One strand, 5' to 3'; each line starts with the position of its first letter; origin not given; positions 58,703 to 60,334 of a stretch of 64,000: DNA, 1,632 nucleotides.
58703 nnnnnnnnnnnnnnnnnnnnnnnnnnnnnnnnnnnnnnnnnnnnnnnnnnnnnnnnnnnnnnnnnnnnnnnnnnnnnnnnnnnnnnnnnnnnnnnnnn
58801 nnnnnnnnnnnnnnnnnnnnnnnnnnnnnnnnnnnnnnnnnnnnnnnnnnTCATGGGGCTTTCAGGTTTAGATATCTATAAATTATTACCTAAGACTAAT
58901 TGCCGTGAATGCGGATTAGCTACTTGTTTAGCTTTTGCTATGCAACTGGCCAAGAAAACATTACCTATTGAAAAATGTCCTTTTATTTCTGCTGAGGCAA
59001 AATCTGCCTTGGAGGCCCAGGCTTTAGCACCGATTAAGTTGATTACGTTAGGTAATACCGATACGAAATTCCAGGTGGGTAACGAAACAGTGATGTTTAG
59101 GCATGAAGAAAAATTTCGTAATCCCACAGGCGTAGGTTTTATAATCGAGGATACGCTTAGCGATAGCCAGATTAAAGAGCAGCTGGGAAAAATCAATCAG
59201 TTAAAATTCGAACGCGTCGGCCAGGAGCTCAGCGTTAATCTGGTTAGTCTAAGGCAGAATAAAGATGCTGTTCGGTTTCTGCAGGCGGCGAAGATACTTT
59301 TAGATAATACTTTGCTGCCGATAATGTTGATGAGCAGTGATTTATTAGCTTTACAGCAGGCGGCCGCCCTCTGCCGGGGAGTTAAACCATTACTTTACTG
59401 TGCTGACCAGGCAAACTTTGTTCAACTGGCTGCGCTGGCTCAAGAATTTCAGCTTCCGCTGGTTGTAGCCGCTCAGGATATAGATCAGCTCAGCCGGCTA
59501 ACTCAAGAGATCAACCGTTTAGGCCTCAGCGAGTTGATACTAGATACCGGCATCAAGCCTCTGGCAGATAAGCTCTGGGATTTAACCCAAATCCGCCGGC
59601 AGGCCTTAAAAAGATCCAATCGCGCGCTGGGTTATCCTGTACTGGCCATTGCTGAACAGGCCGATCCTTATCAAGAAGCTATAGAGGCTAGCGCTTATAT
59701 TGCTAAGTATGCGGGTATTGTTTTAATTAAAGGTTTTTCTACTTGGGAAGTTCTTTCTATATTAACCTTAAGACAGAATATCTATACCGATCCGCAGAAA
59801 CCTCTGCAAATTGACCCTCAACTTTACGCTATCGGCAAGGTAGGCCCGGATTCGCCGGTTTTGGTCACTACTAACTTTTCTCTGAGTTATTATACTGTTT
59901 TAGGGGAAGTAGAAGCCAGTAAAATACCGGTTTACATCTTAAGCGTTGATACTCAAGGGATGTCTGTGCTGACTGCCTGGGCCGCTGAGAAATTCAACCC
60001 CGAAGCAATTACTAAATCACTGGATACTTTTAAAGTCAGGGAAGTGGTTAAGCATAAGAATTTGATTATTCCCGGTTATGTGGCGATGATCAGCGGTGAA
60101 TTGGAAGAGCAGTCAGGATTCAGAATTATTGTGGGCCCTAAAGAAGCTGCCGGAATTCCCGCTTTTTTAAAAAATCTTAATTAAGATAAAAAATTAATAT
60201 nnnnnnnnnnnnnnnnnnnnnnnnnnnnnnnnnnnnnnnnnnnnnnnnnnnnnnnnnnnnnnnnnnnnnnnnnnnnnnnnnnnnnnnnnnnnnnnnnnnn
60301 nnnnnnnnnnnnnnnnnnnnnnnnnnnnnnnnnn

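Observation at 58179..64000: Wood-Ljungdahl corrinoid module acsC-RACo-cooC-acsD-acsE in Moorella gene order, but headed by larB instead of CODH/ACS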

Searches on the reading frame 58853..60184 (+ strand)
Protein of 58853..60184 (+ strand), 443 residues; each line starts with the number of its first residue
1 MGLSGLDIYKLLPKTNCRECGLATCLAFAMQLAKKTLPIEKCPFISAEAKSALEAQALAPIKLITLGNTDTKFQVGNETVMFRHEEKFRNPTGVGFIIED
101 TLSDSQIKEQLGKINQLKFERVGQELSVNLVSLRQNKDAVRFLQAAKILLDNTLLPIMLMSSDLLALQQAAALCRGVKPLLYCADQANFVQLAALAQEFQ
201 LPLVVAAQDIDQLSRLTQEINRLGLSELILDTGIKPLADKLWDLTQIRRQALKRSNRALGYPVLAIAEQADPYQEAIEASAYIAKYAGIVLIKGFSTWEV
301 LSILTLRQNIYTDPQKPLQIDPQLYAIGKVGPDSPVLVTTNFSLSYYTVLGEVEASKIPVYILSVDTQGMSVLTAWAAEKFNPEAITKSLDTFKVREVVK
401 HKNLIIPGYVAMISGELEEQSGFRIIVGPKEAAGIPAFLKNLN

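Call 4: search_protein_families(library=pfam, proteins=[window:58853-60184:+])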
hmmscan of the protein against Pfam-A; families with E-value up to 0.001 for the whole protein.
window:58853-60184:+ (443 aa): 2 families
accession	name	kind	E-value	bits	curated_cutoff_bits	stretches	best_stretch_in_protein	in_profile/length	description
PF03599.22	CdhD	-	4.4e-94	315.8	24.8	1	64-438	2-386/387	CO dehydrogenase/acetyl-CoA synthase delta subunit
PF04060.18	FeS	-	5.3e-13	48.9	23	1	12-44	1-33/33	Putative Fe-S cluster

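Call 5: search_protein_families(library=ncbifam, proteins=[window:58853-60184:+])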
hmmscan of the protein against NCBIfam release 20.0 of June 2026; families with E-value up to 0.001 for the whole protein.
window:58853-60184:+ (443 aa): 8 families
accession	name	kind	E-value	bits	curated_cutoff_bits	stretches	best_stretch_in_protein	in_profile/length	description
NF003195.0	PRK04165.1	equivalog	2.3e-163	544.3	306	1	1-441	1-445/450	acetyl-CoA decarbonylase/synthase complex subunit gamma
NF040863.1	HgcA_corrinoid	equivalog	1.3e-21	77.2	275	1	319-441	29-151/325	mercury methylation corrinoid protein HgcA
NF043039.1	HgcAB_like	equivalog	4.5e-21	75.8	285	1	317-441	13-137/350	HgcAB-like fusion protein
NF041836.1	rnfB_Methano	equivalog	3.4e-05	23.4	445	1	7-49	42-84/265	Rnf electron transport complex subunit RnfB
TIGR01944.1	rnfB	subfamily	4.9e-05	23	68.7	1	8-53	40-84/190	RnfABCDGE type electron transport complex subunit B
NF006446.0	PRK08764.1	equivalog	5e-05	23.2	220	1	8-53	12-57/139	Rnf electron transport complex subunit RnfB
NF005415.0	PRK06991.1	equivalog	0.00014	21.6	281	1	8-53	11-56/284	electron transport complex subunit RsxB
NF005505.0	PRK07118.1-4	equivalog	0.00014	21.5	378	1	7-46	42-81/265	Fe-S cluster domain-containing protein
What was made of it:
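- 58853..60184 (+): acsC: corrinoid iron-sulfur protein, large subunit (443 aa). PF04060 + PF03599 (calls 4, 5).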

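Call 35: search_solved_structures(query=window:58853-60184:+, max_evalue=0.00001)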
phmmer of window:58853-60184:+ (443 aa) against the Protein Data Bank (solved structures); distinct sequences matched with E-value up to 0.00001: 4.
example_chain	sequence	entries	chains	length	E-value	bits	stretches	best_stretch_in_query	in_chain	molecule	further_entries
2h9a_A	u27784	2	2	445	2.7e-133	448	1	1-441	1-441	Carbon monoxide dehydrogenase corrinoid/iron-sulfur protein, gamma subunit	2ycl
4c1n_A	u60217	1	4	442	1.4e-132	445.6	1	2-441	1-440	CARBON MONOXIDE DEHYDROGENASE CORRINOID/IRON-SULFUR PROTEIN, GAMMA SUBUNIT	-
4djd_C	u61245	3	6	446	7.9e-115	387.2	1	1-440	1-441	Corrinoid/iron-sulfur protein large subunit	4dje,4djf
9fzy_F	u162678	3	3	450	1.5e-88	300.7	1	1-442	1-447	Corrinoid iron-sulfur protein large subunit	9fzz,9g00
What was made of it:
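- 58853..60184 (+): 448 bits full length to 2h9a (call 35).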

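Call 37: find_related_loci(query=window:58853-60184:+, collection=metagenome_contigs, flank=10000)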
Query window:58853-60184:+ (443 aa) in metagenome_contigs; peptide patterns used: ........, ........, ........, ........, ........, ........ (x = any residue, [..] = any of these).
600 stretches matched a pattern (row limit reached: there are more); 587 encode a relative of the query (tblastn E <= 1e-3); the best 80 are kept; 80 distinct loci.
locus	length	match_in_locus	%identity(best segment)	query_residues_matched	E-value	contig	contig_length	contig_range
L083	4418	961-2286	80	1-442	0e+0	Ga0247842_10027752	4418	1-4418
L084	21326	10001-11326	79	1-442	0e+0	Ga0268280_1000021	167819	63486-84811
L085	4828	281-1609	78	1-443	0e+0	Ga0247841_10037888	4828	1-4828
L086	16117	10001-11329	73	1-443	0e+0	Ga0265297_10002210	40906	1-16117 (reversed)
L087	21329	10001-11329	72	1-443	0e+0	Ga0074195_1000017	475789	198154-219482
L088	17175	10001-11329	73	1-443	0e+0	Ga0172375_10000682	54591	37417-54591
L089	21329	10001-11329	72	1-443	0e+0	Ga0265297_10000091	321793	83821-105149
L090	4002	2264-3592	72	1-443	0e+0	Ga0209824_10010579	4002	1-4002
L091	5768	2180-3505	66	1-442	0e+0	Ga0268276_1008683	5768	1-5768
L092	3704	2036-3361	66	1-442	0e+0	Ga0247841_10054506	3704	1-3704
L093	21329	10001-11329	72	1-443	0e+0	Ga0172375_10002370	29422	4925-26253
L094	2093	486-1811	64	1-442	0e+0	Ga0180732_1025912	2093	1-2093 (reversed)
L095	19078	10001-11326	67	1-442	0e+0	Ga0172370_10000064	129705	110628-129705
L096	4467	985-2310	65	1-442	0e+0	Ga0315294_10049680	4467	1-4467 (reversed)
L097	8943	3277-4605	66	1-443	0e+0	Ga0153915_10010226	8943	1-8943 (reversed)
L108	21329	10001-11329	64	1-443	0e+0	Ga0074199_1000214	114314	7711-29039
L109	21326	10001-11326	63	1-442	0e+0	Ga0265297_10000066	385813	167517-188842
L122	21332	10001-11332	58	1-443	2e-172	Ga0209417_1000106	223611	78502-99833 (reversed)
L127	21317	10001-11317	50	3-440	1e-151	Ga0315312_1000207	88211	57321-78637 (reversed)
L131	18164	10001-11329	49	1-442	7e-144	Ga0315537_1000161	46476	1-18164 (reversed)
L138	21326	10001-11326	46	1-441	1e-139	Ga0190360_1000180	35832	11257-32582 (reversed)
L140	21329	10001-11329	47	1-442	7e-139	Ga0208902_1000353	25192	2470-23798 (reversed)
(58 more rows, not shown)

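Call 41: search_protein_families(library=pfam, max_evalue=1e-10, proteins=[L138:7736-9952:+, L138:2084-3994:+, L140:7757-9934:+, L140:4000-5919:+, L131:8799-10019:+, L127:7783-9969:+])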
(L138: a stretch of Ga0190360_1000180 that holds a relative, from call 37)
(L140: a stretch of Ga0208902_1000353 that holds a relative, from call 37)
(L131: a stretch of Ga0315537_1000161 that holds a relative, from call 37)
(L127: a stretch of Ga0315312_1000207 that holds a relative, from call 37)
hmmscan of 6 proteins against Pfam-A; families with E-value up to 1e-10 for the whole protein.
L138:7736-9952:+ (738 aa): 3 families
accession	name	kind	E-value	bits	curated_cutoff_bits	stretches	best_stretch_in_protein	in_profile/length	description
PF19436.4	ACS_CODH_B_C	-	3.9e-125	416.8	25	1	495-738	1-245/245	ACS/CODH beta subunit C-terminal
PF03598.20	CdhC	-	4.7e-66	221.9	24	1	330-484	1-155/155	CO dehydrogenase/acetyl-CoA synthase complex beta subunit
PF18537.6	CODH_A_N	-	2.7e-29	101.4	32.2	1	21-110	1-83/83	Carbon monoxide dehydrogenase subunit alpha N-terminal domain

L138:2084-3994:+ (636 aa): 1 family
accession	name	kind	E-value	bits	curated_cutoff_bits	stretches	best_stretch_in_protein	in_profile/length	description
PF03063.25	Prismane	-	9.5e-175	582.5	27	1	45-610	1-512/513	Prismane/CO dehydrogenase family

L140:7757-9934:+ (725 aa): 3 families
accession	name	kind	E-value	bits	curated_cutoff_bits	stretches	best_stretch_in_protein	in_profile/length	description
PF19436.4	ACS_CODH_B_C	-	4.7e-121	403.4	25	1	482-725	1-245/245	ACS/CODH beta subunit C-terminal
PF03598.20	CdhC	-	1.7e-63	213.6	24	1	317-470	1-154/155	CO dehydrogenase/acetyl-CoA synthase complex beta subunit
PF18537.6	CODH_A_N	-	3.8e-25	88.1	32.2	1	23-110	3-83/83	Carbon monoxide dehydrogenase subunit alpha N-terminal domain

L140:4000-5919:+ (639 aa): 1 family
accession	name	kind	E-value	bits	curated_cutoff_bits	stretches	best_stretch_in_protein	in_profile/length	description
PF03063.25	Prismane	-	4.8e-180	600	27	1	46-609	1-512/513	Prismane/CO dehydrogenase family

L131:8799-10019:+ (406 aa): 1 family
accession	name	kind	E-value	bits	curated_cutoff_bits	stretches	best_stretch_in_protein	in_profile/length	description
PF01969.22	Ni_insertion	-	1.6e-93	314.3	22.1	1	27-391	1-375/375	Nickel insertion protein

L127:7783-9969:+ (728 aa): 3 families
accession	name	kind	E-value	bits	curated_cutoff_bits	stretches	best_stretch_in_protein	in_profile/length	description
PF19436.4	ACS_CODH_B_C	-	2.8e-120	400.8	25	1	485-728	1-245/245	ACS/CODH beta subunit C-terminal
PF03598.20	CdhC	-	6e-60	202.1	24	1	320-474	1-155/155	CO dehydrogenase/acetyl-CoA synthase complex beta subunit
PF18537.6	CODH_A_N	-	1.2e-25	89.7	32.2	1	21-110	1-83/83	Carbon monoxide dehydrogenase subunit alpha N-terminal domain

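Call 46: search_protein_families(library=pfam, max_evalue=0.01, proteins=[L109:9594-9998:+, L122:9493-9900:+])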
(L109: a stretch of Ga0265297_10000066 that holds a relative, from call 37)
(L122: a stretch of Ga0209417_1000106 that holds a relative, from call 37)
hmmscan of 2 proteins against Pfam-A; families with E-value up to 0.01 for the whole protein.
L109:9594-9998:+ (134 aa): 1 family
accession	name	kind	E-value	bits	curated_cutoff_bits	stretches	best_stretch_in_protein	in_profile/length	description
PF02663.19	FmdE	-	8.6e-16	58.7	22.9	1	13-113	1-103/133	FmdE, Molybdenum formylmethanofuran dehydrogenase operon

L122:9493-9900:+ (135 aa): 1 family
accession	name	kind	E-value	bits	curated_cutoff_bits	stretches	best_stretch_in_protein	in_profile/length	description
PF02663.19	FmdE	-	3.1e-19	69.8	22.9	1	12-113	1-104/133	FmdE, Molybdenum formylmethanofuran dehydrogenase operon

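Call 57: find_homologous_proteins(query=L131:8799-10019:+, max_evalue=1e-40)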
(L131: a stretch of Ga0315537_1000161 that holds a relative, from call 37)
Query L131:8799-10019:+ (406 aa): 3294 proteins with E <= 1e-40 among 8000 candidates; the best 120 are listed.
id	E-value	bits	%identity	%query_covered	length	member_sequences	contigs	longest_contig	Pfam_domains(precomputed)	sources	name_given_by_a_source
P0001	5.4e-258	874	100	94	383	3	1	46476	PF01969.23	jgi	-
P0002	4.8e-204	696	79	94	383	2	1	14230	PF01969.23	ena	-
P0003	7.2e-200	683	78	93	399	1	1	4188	PF01969.23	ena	-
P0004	1.1e-193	662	77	93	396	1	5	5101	PF01969.23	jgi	-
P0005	8.9e-182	623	72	94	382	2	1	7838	PF01969.23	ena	-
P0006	3.0e-180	618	71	93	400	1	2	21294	PF01969.23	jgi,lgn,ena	-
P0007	4.7e-176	604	71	92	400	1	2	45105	PF01969.23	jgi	-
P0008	1.6e-172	592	69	94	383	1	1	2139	PF01969.23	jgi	jgi:uncharacterized protein (TIGR00299 family) protein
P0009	2.7e-162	559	86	69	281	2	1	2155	PF01969.23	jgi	-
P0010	2.4e-119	417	50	94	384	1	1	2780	PF01969.23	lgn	-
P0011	8.8e-115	402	50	94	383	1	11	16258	PF01969.23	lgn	-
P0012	5.7e-114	400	51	94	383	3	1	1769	PF01969.23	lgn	-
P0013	9.3e-114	399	49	94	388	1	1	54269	PF01969.23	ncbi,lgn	-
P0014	1.1e-113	399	52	94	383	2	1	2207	PF01969.23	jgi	jgi:uncharacterized protein (TIGR00299 family) protein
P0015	5.9e-113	396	48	94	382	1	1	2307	PF01969.23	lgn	-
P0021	1.2e-110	389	48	94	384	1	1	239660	PF01969.23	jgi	jgi:uncharacterized protein (TIGR00299 family) protein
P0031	1.1e-107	379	47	93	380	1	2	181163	PF01969.23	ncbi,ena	-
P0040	3.2e-104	368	49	91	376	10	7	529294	PF01969.23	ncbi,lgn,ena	-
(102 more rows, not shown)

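Call 58: find_encoding_contigs(protein=P0040, flank=10000, max_places=3)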
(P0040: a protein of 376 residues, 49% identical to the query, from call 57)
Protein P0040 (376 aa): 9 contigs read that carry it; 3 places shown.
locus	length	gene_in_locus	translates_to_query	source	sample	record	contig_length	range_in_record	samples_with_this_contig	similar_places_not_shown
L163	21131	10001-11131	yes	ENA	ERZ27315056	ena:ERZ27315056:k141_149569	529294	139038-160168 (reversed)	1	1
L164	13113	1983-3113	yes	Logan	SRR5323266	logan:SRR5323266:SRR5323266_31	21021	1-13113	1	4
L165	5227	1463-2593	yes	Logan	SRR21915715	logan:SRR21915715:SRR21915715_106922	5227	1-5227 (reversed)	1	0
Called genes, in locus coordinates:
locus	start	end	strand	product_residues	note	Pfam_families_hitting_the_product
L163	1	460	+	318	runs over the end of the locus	PF04166:PdxA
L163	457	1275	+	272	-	PF00398:RrnaAD, PF13649:Methyltransf_25 (weak)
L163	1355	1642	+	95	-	PF02686:GatC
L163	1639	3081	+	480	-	PF01425:Amidase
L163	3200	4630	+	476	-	PF02934:GatB_N, PF02637:GatB_Yqey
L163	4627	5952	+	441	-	PF22694:CtpB_N-like (weak), PF00595:PDZ, PF13180:PDZ_2, PF17820:PDZ_6, PF03572:Peptidase_S41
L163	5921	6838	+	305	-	PF04748:Polysacc_deac_2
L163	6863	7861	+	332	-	PF00814:TsaD, PF02543:Carbam_trans_N (faint), PF22521:HypF_C_2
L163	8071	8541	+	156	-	PF02308:MgtC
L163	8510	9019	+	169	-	PF04519:Bactofilin, PF12728:HTH_17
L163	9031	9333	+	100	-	PF12728:HTH_17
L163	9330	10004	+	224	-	PF00731:AIRC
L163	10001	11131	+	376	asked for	PF01969:Ni_insertion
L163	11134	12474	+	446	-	PF04060:FeS, PF03599:CdhD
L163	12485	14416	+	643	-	PF00111:Fer2, PF17650:RACo_linker, PF17651:Raco_middle, PF14574:RACo_C_ter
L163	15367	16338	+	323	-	PF03599:CdhD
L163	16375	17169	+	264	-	PF03599:CdhD (weak), PF00809:Pterin_bind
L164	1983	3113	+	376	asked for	PF01969:Ni_insertion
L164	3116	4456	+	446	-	PF04060:FeS, PF03599:CdhD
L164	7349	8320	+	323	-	PF03599:CdhD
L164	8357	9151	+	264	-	PF03599:CdhD (weak), PF00809:Pterin_bind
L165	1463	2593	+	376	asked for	PF01969:Ni_insertion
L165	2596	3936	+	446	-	PF04060:FeS, PF03599:CdhD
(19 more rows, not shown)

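Call 59: find_encoding_contigs(protein=P0021, flank=10000, max_places=2)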
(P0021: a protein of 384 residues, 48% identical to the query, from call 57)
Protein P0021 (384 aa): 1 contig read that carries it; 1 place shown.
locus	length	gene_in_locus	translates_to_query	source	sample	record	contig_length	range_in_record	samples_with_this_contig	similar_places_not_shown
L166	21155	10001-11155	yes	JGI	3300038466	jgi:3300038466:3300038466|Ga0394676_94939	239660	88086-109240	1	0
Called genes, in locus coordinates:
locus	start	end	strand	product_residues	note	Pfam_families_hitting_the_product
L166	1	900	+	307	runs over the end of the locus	PF04166:PdxA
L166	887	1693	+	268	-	PF00398:RrnaAD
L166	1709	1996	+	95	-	PF02686:GatC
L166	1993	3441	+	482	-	PF01425:Amidase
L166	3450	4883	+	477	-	PF02934:GatB_N, PF02637:GatB_Yqey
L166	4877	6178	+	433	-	PF22694:CtpB_N-like (faint), PF00595:PDZ, PF13180:PDZ_2, PF17820:PDZ_6, PF03572:Peptidase_S41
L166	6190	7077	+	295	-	PF04748:Polysacc_deac_2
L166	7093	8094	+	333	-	PF00814:TsaD, PF22521:HypF_C_2 (weak)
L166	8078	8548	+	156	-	PF02308:MgtC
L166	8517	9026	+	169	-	PF04519:Bactofilin, PF12728:HTH_17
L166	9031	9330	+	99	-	PF12728:HTH_17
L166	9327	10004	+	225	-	PF00731:AIRC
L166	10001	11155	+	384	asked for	PF01969:Ni_insertion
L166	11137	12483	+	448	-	PF04060:FeS, PF03599:CdhD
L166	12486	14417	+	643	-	PF00111:Fer2, PF17650:RACo_linker, PF17651:Raco_middle, PF14574:RACo_C_ter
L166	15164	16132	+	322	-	PF03599:CdhD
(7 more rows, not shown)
